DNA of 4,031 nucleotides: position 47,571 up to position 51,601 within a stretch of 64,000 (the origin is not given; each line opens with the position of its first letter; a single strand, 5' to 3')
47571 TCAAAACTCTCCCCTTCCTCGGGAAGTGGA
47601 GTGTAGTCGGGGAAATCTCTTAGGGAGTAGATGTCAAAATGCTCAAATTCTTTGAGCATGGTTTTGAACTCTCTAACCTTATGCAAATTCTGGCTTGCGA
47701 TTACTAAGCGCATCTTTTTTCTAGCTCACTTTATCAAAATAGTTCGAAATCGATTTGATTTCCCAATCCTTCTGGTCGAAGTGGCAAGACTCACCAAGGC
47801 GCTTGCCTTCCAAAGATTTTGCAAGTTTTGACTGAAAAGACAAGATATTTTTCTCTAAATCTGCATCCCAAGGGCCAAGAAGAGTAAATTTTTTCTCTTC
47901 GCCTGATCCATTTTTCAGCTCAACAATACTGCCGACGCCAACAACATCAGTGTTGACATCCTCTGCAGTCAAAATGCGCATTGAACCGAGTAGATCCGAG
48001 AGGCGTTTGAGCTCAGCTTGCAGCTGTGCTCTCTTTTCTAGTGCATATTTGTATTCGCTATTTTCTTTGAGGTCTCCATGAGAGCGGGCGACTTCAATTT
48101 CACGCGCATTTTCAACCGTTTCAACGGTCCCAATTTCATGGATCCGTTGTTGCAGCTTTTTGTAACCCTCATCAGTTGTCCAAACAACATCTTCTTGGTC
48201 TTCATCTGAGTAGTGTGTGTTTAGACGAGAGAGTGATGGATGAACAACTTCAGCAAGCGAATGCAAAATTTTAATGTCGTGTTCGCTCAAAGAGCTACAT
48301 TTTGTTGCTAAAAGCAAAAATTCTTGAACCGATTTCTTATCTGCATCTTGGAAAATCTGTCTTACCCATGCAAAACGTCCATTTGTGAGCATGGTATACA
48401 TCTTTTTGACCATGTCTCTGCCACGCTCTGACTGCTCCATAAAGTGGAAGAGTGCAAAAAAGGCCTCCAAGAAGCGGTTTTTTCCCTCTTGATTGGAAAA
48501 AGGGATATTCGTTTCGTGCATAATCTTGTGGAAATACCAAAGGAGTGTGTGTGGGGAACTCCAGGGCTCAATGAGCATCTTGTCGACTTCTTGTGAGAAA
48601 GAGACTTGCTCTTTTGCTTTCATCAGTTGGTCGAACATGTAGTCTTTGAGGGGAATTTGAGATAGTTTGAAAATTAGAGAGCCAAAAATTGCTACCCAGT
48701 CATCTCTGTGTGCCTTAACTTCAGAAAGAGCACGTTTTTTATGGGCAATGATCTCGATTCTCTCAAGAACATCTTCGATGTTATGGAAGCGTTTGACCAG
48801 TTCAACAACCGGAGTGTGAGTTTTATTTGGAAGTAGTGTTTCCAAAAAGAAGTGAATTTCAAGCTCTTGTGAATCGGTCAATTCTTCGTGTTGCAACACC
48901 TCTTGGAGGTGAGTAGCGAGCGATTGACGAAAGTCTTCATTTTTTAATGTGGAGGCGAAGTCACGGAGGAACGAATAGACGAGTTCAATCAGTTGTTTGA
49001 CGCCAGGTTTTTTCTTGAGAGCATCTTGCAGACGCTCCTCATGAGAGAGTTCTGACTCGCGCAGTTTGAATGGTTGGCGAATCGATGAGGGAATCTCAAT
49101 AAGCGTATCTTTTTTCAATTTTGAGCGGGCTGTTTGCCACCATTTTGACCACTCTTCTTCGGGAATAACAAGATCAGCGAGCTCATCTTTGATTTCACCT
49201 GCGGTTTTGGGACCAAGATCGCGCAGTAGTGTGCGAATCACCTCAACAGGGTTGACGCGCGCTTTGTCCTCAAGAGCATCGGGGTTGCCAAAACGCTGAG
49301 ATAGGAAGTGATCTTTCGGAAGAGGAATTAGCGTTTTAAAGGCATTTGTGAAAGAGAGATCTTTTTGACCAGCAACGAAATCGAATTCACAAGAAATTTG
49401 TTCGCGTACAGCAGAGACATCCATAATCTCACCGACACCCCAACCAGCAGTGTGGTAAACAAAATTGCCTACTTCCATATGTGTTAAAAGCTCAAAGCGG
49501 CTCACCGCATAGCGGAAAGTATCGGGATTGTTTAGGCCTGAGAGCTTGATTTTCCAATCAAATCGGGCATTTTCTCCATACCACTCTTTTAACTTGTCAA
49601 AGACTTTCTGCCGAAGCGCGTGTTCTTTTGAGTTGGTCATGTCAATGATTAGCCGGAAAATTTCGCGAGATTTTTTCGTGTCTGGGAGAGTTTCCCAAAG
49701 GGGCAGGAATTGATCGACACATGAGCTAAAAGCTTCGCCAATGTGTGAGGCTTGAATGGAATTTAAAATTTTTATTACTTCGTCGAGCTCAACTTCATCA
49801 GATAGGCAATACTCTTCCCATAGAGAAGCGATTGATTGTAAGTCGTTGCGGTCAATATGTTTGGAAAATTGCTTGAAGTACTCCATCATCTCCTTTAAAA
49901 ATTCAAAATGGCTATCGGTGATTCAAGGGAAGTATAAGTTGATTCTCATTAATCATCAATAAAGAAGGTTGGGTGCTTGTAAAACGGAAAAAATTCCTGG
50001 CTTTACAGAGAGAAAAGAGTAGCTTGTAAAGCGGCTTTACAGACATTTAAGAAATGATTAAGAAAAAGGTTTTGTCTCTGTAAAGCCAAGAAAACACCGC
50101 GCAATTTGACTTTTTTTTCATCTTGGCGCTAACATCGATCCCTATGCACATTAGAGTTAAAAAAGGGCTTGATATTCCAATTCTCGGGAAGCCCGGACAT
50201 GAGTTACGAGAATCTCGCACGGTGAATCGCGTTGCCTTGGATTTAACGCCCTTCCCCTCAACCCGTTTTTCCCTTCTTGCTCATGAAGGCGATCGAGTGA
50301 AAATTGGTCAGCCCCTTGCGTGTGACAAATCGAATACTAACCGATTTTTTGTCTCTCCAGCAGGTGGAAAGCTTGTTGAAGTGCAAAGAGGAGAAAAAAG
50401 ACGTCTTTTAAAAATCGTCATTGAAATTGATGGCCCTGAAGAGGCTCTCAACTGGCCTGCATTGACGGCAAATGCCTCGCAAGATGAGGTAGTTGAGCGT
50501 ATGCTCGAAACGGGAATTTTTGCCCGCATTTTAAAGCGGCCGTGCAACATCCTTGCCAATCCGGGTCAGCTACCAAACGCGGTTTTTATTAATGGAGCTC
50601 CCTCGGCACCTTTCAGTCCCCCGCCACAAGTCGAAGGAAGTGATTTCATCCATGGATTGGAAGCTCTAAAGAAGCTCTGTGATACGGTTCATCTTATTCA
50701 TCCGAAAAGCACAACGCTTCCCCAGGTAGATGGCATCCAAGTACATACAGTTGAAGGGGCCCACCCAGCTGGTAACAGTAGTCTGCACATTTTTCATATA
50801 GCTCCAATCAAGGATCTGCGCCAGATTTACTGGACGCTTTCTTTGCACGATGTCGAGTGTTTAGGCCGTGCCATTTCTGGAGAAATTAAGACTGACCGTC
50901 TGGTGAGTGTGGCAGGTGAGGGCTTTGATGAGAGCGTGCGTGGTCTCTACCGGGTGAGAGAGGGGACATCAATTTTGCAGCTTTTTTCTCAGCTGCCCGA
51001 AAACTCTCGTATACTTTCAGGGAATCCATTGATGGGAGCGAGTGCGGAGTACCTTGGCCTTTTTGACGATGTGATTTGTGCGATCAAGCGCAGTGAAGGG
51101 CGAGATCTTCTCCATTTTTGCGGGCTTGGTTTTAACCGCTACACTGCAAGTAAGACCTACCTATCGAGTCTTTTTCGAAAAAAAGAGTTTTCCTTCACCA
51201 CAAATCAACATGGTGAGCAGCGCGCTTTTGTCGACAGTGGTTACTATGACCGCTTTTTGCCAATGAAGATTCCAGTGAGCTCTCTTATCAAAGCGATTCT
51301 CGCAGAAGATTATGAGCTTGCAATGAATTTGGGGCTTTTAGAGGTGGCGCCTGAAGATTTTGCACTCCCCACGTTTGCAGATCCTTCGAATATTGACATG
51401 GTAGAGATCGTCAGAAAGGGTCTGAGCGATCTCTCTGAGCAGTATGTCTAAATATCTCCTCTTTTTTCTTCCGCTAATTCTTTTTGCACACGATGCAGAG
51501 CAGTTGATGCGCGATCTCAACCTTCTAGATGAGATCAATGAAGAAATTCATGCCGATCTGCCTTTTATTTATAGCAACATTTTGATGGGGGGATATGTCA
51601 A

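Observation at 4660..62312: Hyper-abundant word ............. in genes and spacers, with an uptake-signal-like (DUS/USS-like) distribution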

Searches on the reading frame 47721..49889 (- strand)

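Call 41: search_protein_families(library=pfam, proteins=[window:47721-49889:-], max_evalue=0.00001)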
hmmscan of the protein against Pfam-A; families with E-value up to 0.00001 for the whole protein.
window:47721-49889:- (722 aa): 2 families
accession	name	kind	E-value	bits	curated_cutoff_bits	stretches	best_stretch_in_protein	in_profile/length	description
PF03449.20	GreA_GreB_N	-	6.7e-19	68.3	24.5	1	569-639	1-71/71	Transcription elongation factor, N-terminal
PF01272.25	GreA_GreB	-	2.9e-16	59.6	26.9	1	647-715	3-76/77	Transcription elongation factor, GreA/GreB, C-term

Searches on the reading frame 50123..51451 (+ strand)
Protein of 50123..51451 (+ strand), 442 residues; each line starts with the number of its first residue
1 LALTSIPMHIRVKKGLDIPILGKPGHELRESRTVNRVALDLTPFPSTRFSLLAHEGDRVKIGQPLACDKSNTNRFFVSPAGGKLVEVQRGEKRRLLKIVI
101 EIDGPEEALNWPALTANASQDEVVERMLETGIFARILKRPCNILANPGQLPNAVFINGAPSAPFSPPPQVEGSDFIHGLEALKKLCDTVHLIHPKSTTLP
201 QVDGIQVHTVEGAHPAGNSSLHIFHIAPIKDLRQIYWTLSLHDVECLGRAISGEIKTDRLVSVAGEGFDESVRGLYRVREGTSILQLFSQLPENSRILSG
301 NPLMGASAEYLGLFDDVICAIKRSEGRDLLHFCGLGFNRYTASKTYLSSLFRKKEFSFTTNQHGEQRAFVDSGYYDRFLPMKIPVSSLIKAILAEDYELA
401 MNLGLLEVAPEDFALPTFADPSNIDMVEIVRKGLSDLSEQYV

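Call 41: search_protein_families(library=pfam, proteins=[window:50123-51451:+], max_evalue=0.00001)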
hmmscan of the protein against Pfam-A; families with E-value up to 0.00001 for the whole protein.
window:50123-51451:+ (442 aa): 2 families
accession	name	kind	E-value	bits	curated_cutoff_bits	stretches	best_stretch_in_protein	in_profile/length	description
PF05896.17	NQRA_N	-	2.5e-26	92.2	25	1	10-103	1-94/94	NqrA N-terminal barrel-sandwich hybrid domain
PF24836.1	NQRA_2nd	-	1.8e-25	90.2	25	1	119-250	2-139/145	NqrA second alpha/beta domain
